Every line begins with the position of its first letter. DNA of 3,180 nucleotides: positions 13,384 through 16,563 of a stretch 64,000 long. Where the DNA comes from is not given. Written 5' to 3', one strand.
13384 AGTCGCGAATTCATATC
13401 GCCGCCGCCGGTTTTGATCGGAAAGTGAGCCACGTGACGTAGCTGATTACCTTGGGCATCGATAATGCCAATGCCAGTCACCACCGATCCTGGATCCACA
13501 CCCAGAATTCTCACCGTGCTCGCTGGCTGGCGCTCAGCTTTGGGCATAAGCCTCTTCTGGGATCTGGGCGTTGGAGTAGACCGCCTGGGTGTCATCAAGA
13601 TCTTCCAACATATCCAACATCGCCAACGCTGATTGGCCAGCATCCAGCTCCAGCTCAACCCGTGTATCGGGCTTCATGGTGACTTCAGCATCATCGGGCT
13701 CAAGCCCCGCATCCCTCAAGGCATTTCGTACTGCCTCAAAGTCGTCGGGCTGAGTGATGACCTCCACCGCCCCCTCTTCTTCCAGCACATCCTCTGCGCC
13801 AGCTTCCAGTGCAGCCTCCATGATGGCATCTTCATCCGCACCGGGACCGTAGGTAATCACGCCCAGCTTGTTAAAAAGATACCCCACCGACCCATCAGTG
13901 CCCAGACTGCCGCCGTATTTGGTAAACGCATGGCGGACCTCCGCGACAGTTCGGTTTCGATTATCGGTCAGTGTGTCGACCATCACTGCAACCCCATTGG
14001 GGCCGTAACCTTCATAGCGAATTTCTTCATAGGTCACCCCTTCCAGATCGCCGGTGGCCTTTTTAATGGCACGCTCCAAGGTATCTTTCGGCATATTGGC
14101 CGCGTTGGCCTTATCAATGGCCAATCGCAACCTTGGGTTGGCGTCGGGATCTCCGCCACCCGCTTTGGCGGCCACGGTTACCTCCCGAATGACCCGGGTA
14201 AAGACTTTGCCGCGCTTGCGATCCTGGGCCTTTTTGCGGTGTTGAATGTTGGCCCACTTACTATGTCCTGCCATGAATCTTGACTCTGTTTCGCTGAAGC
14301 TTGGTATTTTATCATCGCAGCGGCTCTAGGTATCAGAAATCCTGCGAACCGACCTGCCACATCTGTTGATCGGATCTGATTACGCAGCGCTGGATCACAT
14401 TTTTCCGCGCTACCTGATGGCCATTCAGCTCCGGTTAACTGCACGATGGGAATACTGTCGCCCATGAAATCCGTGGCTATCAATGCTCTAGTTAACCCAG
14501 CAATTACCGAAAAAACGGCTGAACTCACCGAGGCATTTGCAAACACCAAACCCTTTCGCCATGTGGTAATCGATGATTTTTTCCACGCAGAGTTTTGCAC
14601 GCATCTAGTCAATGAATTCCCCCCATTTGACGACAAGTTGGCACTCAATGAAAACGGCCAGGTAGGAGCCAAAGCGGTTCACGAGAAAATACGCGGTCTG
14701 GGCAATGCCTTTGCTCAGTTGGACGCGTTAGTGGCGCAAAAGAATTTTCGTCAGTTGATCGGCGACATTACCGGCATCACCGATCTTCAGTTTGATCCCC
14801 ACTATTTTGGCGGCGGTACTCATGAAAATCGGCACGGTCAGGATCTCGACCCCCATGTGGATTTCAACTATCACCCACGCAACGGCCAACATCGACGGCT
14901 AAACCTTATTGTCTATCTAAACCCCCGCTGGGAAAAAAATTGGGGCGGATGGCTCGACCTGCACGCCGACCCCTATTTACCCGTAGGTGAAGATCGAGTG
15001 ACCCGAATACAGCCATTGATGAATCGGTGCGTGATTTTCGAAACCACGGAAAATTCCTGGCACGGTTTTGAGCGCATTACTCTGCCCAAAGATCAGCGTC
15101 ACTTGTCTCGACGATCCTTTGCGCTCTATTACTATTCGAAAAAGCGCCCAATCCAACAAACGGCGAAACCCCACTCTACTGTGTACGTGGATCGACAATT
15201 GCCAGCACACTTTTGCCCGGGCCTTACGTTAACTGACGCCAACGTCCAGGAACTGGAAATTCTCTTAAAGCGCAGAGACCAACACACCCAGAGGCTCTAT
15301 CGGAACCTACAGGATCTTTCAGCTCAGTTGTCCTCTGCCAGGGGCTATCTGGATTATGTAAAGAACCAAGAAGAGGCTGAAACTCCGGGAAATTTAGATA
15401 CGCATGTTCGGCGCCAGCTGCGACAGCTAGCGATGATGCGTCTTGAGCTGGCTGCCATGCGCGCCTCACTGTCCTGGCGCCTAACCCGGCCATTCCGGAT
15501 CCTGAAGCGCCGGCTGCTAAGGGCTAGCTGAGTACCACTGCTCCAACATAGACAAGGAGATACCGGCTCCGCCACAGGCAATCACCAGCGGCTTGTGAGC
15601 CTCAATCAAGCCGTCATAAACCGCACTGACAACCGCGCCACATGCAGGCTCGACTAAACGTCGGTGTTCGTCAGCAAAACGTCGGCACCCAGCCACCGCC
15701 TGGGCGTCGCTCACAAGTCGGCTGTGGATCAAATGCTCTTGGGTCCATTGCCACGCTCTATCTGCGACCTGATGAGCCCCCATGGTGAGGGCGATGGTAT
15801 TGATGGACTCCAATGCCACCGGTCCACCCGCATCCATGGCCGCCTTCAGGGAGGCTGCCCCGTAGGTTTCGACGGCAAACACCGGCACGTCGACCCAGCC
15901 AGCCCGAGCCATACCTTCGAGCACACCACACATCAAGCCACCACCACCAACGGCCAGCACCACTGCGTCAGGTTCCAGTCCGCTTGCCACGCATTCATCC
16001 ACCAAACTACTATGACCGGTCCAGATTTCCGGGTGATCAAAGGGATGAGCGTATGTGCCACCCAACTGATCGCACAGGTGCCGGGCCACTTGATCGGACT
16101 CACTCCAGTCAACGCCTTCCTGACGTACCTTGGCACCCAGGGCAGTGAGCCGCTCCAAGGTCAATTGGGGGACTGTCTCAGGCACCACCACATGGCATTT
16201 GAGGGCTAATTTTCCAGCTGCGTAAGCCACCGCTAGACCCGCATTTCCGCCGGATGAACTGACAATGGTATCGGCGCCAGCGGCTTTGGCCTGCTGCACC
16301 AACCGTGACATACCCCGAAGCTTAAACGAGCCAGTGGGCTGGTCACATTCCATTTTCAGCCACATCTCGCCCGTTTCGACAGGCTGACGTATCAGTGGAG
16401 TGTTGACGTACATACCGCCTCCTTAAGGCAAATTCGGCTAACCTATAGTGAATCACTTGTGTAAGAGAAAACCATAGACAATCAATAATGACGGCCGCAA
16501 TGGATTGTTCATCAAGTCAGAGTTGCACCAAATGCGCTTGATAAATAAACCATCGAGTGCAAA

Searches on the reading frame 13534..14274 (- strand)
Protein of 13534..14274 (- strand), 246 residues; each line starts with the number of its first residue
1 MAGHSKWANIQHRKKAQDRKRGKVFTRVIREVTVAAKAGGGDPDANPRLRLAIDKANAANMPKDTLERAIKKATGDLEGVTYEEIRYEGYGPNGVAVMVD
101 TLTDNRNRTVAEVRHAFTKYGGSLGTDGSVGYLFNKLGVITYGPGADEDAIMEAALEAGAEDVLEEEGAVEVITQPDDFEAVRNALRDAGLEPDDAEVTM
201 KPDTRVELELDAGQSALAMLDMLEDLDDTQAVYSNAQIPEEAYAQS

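Call 25: search_protein_families(library=pfam, proteins=[window:13534-14274:-], max_evalue=1)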
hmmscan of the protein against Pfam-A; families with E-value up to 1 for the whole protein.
window:13534-14274:- (246 aa): 4 families
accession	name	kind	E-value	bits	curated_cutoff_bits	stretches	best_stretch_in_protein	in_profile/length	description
PF01709.26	Transcrip_reg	-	1.4e-60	204.1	27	1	82-236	1-160/160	TACO1/YebC second and third domain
PF20772.2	TACO1_YebC_N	-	3.3e-34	117.6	36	1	5-75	1-72/73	TACO1/YebC protein N-terminal domain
PF12324.14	HTH_15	-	0.04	14.5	27.2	1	93-118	32-57/74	Helix-turn-helix domain of alkylmercury lyase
PF11132.13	SplA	-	0.19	11.9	25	1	210-245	36-71/74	Transcriptional regulator protein (SplA)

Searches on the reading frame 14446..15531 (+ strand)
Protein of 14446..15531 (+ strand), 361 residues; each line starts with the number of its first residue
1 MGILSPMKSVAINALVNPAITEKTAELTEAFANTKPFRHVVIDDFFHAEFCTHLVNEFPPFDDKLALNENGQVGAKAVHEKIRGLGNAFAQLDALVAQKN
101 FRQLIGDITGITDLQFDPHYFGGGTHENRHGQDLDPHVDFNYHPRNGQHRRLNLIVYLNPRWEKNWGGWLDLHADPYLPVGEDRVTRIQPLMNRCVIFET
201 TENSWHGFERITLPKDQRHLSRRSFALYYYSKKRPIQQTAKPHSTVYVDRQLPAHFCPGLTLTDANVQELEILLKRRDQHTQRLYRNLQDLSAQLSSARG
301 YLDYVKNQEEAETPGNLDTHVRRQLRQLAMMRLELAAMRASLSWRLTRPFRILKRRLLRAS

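Call 25: search_protein_families(library=pfam, proteins=[window:14446-15531:+], max_evalue=1)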
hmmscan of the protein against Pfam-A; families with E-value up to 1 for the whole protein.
window:14446-15531:+ (361 aa): 3 families
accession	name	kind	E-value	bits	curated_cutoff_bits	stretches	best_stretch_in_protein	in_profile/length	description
PF13640.12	2OG-FeII_Oxy_3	-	6.2e-17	62.8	27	1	129-230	7-98/98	2OG-Fe(II) oxygenase superfamily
PF13661.12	2OG-FeII_Oxy_4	-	2.4e-11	44.5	27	1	143-214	15-86/98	2OG-Fe(II) oxygenase superfamily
PF17082.10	Spc29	-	0.0012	19.2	31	1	280-328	44-88/245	Spindle Pole Component 29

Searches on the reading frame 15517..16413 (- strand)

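Call 25: search_protein_families(library=pfam, proteins=[window:15517-16413:-], max_evalue=1)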
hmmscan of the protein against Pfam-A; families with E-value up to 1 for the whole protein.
window:15517-16413:- (298 aa): 4 families
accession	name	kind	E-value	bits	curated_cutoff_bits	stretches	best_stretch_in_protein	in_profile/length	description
PF00291.31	PALP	-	7.9e-65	219.5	35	1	4-280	7-294/295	Pyridoxal-phosphate dependent enzyme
PF13458.12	Peripla_BP_6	-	0.00033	20.9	31.7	2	35-72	179-216/343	Periplasmic binding protein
PF00781.29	DAGK_cat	-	0.18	11.9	23.6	0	150-173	57-78/125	Diacylglycerol kinase catalytic domain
PF00731.26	AIRC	-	0.19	11.7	30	0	35-66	43-74/148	AIR carboxylase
